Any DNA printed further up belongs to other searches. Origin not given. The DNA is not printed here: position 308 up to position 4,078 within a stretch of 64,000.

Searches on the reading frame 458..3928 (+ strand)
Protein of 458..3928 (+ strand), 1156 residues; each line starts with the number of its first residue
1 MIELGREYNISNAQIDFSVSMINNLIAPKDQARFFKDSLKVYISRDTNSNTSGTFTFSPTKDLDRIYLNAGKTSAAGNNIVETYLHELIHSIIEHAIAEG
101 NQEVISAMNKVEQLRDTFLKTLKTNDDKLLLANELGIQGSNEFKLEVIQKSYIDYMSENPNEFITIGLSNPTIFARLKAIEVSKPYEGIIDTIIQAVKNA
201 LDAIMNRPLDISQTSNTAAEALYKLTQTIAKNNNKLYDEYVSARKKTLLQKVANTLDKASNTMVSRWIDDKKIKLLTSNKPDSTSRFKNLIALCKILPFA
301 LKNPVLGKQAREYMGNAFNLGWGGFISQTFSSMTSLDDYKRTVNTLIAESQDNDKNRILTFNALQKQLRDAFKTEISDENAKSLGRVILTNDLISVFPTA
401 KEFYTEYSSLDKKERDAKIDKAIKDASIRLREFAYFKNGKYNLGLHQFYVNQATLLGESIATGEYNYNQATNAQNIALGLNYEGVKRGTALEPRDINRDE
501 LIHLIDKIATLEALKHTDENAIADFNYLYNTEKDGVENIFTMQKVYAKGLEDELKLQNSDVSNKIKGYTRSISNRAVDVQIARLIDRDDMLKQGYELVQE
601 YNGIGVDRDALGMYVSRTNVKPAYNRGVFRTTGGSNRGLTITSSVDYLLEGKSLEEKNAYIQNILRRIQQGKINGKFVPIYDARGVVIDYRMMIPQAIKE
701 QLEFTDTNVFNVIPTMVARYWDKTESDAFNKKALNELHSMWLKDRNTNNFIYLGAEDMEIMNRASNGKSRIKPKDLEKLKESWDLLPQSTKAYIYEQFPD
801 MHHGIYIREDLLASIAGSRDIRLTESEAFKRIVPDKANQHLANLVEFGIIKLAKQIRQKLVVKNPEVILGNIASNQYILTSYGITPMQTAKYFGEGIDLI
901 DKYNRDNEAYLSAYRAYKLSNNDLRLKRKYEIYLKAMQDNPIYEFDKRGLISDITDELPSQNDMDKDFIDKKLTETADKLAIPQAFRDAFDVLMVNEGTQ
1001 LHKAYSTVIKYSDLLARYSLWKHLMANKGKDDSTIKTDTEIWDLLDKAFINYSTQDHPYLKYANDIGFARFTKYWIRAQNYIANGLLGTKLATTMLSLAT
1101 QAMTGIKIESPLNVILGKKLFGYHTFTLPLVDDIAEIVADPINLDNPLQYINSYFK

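Call 53: search_protein_families(library=phrogs, proteins=[window:458-3928:+], max_evalue=0.001)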
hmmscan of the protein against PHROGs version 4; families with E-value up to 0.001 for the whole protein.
window:458-3928:+ (1156 aa): 1 family
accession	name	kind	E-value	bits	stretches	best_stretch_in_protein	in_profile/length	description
phrog_2206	-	DNA, RNA and nucleotide metabolism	7.2e-104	349.4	2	187-1103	2451-3363/3406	virion RNA polymerase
